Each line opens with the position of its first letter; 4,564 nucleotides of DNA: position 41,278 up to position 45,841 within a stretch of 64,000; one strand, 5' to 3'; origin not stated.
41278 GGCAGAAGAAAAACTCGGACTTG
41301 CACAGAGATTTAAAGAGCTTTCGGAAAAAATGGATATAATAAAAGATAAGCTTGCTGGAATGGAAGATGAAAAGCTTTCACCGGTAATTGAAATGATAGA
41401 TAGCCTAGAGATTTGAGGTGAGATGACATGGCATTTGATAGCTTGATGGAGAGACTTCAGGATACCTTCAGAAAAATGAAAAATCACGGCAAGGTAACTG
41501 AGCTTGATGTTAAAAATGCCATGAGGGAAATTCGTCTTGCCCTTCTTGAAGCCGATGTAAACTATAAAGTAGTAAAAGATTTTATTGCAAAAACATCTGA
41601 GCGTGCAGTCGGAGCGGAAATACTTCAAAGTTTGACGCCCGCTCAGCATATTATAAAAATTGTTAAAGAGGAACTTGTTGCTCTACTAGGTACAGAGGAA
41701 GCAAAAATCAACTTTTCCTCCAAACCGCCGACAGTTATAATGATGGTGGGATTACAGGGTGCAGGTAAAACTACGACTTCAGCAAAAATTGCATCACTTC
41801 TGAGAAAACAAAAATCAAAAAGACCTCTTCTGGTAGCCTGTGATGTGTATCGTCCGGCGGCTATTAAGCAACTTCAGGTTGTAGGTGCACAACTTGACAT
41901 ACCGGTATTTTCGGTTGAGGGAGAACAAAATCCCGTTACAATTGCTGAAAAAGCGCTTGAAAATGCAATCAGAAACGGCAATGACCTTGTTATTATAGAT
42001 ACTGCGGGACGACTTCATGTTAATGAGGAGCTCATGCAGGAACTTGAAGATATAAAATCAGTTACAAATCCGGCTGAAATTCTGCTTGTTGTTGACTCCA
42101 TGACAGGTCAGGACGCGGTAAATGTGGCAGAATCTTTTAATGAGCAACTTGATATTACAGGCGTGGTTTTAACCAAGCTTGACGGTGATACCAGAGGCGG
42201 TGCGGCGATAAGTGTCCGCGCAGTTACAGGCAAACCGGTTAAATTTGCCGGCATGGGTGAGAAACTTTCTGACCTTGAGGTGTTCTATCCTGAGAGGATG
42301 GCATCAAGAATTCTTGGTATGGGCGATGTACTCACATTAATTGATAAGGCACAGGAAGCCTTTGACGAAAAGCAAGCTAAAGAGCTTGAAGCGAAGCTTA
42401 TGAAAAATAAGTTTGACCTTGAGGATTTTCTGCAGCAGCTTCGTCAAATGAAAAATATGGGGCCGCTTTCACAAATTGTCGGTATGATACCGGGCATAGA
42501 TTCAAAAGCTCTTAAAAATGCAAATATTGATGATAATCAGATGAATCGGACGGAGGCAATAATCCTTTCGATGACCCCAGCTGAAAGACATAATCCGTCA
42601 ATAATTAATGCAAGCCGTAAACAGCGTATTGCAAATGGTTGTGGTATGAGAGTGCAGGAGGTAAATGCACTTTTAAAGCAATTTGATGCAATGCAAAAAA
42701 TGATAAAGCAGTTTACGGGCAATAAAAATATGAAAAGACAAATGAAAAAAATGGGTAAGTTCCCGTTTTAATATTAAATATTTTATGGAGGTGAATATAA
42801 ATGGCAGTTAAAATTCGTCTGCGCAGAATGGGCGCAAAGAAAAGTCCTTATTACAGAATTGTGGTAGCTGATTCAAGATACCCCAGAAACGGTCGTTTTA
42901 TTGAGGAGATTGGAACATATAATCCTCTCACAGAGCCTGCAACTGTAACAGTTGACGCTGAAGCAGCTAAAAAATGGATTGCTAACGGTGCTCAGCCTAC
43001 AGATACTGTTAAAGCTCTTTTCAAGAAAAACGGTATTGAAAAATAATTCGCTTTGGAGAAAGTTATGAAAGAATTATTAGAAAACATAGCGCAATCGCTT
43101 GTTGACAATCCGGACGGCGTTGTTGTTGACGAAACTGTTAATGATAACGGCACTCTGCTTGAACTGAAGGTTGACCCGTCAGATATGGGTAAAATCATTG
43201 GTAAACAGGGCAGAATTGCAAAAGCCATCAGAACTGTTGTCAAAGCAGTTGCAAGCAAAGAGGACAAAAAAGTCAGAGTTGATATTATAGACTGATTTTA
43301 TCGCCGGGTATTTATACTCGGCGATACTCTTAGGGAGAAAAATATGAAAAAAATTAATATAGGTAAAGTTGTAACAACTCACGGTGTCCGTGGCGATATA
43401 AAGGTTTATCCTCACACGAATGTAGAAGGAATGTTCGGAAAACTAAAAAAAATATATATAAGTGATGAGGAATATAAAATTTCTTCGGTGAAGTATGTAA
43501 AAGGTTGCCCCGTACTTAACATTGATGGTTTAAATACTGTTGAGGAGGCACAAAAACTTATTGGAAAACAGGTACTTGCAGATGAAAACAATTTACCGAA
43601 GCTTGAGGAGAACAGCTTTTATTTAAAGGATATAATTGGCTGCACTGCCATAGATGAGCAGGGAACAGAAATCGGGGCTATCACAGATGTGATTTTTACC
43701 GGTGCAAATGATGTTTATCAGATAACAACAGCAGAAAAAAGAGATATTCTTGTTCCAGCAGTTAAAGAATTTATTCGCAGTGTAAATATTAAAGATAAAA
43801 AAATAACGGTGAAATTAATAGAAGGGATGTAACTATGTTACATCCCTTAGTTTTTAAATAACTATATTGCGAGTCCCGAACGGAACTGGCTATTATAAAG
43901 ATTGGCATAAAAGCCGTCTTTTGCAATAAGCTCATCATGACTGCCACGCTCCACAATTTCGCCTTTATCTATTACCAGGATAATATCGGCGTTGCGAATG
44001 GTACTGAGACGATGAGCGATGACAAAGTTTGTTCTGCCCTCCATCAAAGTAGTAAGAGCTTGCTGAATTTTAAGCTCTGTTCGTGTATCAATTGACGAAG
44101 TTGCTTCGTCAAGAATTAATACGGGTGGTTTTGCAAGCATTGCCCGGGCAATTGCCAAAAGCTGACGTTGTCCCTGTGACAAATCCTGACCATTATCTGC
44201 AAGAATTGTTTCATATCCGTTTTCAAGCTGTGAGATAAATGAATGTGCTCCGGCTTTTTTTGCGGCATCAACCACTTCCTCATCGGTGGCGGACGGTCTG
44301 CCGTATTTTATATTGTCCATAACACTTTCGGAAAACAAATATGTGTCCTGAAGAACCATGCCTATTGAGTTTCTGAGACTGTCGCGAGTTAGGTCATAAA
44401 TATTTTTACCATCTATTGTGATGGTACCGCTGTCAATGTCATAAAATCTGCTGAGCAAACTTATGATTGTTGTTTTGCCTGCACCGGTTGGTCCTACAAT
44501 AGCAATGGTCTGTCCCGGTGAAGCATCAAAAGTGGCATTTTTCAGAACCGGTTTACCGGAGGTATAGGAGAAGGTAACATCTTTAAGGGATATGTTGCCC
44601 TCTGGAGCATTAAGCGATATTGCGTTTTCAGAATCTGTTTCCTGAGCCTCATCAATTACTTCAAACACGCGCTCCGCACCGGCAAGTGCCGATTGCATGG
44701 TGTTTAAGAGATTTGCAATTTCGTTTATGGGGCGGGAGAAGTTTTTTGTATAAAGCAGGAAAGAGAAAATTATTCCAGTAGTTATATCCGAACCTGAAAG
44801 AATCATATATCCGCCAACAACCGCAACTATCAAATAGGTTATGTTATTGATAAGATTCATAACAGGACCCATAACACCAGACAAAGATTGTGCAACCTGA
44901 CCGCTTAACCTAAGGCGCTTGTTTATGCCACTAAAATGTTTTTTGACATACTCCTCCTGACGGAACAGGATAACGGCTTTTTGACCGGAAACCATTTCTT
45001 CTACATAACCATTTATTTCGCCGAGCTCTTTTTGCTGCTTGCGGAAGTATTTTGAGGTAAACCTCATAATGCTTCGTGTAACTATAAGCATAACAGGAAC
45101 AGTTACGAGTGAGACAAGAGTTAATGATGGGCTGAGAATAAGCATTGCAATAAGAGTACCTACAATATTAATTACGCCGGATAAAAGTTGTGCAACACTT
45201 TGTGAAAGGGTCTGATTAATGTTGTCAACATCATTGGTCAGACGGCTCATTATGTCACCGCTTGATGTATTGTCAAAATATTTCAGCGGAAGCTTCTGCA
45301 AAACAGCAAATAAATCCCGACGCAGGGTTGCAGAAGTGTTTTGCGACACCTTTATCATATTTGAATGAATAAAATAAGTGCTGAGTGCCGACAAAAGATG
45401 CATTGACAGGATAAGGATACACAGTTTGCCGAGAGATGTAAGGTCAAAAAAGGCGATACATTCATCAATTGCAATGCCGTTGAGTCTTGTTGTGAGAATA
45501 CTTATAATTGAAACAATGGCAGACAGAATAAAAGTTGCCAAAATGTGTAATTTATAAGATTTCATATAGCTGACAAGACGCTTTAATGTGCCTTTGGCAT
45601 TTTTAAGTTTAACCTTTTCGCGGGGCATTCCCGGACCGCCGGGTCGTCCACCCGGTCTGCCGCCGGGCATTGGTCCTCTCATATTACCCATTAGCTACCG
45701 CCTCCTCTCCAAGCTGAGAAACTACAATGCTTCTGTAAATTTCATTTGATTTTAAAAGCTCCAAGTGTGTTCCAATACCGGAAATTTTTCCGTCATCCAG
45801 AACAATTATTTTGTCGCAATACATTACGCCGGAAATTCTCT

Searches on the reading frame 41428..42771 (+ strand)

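Call 26: search_protein_families(library=pfam, proteins=[window:41428-42771:+], max_evalue=0.001)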
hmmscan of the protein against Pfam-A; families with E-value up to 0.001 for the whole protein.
window:41428-42771:+ (447 aa): 9 families
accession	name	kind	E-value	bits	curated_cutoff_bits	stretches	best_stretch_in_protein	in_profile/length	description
PF00448.28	SRP54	-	1.1e-77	260.6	22.7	1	101-297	1-196/196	SRP54-type protein, GTPase domain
PF02978.25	SRP_SPB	-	3e-36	124.1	27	1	328-426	1-91/91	Signal peptide binding domain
PF02881.24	SRP54_N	-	1.2e-20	73.9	22.4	1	6-83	1-75/75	SRP54-type protein, helical bundle domain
PF13401.12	AAA_22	-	1e-07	32.7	27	1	102-220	6-120/130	AAA domain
PF06414.18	Zeta_toxin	-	7.3e-07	29.3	22.3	1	95-206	10-117/199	Zeta toxin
PF01656.29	CbiA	-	5.6e-06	26.8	25.4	1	111-257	9-89/125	CobQ/CobB/MinD/ParA nucleotide binding domain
PF13671.12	AAA_33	-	0.00029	21.6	27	1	103-193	1-78/143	AAA domain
PF01591.24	6PF2K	-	0.00058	19.7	27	0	98-147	10-53/223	6-phosphofructo-2-kinase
PF13207.12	AAA_17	-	0.0008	20.1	27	0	107-221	1-108/136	AAA domain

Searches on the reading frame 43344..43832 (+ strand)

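Call 26: search_protein_families(library=pfam, proteins=[window:43344-43832:+], max_evalue=0.001)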
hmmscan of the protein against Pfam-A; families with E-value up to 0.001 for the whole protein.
window:43344-43832:+ (162 aa): 3 families
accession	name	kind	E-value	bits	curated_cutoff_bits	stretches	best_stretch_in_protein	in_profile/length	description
PF24986.1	PRC_RimM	-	2.2e-19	69.3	27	1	95-162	2-69/69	RimM PRC barrel domain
PF01782.24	RimM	-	3.2e-15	56.6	23.5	1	6-82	2-83/84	RimM N-terminal domain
PF05239.21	PRC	-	2.2e-14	53.6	21.2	1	89-161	1-76/78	PRC-barrel domain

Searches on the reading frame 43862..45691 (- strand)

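Call 26: search_protein_families(library=pfam, proteins=[window:43862-45691:-], max_evalue=0.001)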
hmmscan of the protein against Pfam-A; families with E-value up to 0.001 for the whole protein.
window:43862-45691:- (609 aa): 9 families
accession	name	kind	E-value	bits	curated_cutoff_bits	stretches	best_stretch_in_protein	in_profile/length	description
PF00664.28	ABC_membrane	-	2.9e-53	181.8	28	1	51-321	2-273/274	ABC transporter transmembrane region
PF00005.33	ABC_tran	-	3.2e-33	115.7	25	1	383-532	1-137/137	ABC transporter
PF13401.12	AAA_22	-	7.1e-09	36.5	27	1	394-532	6-95/130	AAA domain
PF13304.12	AAA_21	-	9.2e-06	26.4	27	0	397-445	3-56/304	AAA domain, putative AbiEii toxin, Type IV TA system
PF02463.25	SMC_N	-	9.9e-06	25.6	40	0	503-574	136-211/220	RecF/RecN/SMC N terminal domain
PF13191.12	AAA_16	-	6.7e-05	23.9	32.6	0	389-543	21-153/167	AAA ATPase domain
PF00004.35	AAA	-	8.5e-05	23.5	21.2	0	398-556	3-103/131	ATPase family associated with various cellular activities (AAA)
PF13479.12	AAA_24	-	0.00033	21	27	1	394-506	3-78/195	AAA domain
PF13476.12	AAA_23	-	0.00062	20.9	27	0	384-411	11-37/201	AAA domain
